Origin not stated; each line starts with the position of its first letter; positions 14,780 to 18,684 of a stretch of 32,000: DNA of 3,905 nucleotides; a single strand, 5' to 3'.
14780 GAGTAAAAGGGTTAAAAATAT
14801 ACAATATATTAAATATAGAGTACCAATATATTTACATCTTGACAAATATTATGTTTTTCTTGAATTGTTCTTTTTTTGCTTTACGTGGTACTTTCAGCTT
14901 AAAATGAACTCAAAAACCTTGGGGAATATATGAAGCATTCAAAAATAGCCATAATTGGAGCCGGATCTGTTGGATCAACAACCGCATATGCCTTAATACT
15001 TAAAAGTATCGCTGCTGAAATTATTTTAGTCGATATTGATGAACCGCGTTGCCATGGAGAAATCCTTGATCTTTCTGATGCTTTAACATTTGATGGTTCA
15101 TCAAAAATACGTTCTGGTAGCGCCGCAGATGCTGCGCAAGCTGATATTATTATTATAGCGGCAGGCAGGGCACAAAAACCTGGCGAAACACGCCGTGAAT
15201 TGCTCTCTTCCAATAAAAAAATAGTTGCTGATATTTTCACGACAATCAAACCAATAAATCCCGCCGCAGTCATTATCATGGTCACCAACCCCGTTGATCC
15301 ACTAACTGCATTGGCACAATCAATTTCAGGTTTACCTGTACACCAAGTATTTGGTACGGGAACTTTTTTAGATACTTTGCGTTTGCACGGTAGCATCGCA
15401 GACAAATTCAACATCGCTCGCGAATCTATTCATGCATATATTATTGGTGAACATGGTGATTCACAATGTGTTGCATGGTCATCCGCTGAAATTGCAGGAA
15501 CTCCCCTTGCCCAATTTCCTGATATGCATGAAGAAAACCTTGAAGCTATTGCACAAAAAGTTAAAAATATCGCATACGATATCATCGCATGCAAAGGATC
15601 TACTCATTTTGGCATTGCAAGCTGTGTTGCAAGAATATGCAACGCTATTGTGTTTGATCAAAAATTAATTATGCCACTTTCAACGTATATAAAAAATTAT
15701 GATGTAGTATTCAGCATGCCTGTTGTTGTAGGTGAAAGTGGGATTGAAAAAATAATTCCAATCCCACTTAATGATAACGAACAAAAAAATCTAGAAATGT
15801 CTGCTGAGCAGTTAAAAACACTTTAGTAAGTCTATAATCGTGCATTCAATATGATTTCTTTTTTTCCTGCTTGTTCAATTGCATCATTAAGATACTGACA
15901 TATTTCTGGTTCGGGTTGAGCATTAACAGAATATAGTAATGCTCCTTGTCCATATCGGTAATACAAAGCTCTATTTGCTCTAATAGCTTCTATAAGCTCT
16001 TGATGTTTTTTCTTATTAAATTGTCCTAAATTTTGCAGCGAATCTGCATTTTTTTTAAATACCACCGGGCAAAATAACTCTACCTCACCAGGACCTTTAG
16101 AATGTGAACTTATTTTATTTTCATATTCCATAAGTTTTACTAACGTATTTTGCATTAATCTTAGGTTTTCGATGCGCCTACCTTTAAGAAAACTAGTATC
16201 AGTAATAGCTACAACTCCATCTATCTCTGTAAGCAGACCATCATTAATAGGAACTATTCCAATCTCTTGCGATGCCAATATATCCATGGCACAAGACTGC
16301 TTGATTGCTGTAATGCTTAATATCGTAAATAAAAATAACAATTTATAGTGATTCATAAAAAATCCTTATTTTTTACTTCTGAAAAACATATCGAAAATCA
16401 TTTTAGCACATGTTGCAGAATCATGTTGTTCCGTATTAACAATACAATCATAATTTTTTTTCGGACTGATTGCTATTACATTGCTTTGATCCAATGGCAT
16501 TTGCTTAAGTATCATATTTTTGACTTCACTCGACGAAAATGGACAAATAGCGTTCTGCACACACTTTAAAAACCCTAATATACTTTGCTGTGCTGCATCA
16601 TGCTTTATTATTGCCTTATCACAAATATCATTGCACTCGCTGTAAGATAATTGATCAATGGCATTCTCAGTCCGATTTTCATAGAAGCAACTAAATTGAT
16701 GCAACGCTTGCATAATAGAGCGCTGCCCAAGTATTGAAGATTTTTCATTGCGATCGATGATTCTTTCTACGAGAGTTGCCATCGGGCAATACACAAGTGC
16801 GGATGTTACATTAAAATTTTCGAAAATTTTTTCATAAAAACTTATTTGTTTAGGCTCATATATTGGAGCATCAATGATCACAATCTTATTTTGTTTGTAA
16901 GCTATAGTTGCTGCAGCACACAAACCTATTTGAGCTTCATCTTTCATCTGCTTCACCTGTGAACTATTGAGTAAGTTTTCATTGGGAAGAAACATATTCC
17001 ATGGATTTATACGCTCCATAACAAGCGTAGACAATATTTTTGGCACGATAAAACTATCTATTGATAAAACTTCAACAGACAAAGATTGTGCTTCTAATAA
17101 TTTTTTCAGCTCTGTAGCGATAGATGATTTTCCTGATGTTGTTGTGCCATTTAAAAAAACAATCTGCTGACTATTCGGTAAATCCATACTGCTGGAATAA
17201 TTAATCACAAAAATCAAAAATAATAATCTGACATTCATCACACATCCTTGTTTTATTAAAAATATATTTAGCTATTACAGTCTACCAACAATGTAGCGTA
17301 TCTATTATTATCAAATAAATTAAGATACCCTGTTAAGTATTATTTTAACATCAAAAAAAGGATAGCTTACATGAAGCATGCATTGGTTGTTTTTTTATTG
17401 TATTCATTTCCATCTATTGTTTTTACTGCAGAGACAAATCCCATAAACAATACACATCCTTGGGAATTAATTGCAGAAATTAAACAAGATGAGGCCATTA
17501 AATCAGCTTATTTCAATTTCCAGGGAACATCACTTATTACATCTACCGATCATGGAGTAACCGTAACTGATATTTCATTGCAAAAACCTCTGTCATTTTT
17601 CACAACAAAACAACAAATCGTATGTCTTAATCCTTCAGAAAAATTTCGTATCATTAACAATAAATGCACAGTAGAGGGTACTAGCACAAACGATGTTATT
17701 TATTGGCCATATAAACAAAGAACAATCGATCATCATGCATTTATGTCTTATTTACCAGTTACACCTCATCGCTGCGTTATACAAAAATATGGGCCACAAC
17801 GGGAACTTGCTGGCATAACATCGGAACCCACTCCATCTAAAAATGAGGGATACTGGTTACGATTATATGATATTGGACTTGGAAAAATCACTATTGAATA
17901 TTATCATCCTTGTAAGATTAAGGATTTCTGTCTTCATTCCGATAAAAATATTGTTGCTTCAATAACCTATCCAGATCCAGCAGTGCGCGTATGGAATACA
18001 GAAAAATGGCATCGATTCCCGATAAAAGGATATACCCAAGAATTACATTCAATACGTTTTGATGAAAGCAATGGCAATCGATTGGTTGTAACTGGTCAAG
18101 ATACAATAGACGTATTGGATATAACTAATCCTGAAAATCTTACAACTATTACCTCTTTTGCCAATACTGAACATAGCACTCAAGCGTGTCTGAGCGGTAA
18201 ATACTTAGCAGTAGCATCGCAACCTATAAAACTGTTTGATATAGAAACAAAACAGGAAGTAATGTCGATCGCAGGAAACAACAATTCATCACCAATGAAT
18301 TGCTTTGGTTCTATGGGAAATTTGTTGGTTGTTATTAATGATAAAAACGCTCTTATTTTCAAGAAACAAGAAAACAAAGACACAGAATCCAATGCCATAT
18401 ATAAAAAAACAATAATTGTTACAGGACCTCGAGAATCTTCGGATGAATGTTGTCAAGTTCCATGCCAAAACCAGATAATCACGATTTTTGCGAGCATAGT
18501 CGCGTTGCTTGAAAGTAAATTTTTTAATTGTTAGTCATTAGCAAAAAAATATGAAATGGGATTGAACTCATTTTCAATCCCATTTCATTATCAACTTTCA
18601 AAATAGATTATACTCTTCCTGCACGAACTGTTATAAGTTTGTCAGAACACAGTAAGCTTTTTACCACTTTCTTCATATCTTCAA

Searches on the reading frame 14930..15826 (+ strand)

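Call 26: search_protein_families(library=pfam, proteins=[window:14930-15826:+], max_evalue=0.00001)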
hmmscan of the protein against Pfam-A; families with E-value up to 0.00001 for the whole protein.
window:14930-15826:+ (298 aa): 2 families
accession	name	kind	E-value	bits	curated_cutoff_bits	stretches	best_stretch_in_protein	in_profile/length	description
PF00056.29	Ldh_1_N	-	5.3e-37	127.4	27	1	5-142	2-141/141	lactate/malate dehydrogenase, NAD binding domain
PF02866.23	Ldh_1_C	-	4.8e-35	121.6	22.6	1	145-296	1-164/174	lactate/malate dehydrogenase, alpha/beta C-terminal domain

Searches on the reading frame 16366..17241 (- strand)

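Call 26: search_protein_families(library=pfam, proteins=[window:16366-17241:-], max_evalue=0.00001)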
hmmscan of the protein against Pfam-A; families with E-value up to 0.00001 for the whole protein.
window:16366-17241:- (291 aa): 2 families
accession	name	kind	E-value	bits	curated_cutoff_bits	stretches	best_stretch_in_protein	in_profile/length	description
PF07931.18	CPT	-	9.8e-10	39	22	1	26-169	2-133/172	Chloramphenicol phosphotransferase-like protein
PF13671.12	AAA_33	-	4.9e-06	27.3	27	1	28-181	2-138/143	AAA domain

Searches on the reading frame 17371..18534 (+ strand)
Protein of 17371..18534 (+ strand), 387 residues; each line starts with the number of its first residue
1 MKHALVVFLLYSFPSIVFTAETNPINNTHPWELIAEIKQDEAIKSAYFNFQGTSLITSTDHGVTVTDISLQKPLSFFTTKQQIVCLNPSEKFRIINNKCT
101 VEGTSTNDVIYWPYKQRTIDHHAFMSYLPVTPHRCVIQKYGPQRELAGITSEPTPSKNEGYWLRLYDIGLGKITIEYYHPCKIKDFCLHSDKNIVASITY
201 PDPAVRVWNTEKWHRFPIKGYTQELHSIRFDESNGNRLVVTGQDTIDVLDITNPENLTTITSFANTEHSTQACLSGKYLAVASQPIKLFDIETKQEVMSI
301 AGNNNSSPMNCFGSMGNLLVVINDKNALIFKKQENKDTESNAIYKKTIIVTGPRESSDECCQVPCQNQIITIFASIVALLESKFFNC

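Call 26: search_protein_families(library=pfam, proteins=[window:17371-18534:+], max_evalue=0.00001)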
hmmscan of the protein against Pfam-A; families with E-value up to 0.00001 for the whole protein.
window:17371-18534:+ (387 aa): 3 families
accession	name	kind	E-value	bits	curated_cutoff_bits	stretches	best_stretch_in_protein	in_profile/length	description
PF25174.1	Beta-prop_THOC3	-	5.5e-11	42.4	305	1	163-327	71-236/272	THOC3 beta-propeller domain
PF24814.1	WD40_Prp19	-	8.1e-10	38.6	320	1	166-321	118-277/281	Prp19 WD40 domain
PF25173.1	Beta-prop_WDR3_1st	-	1.3e-08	35.2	154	1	183-308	32-159/184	WDR3 first beta-propeller domain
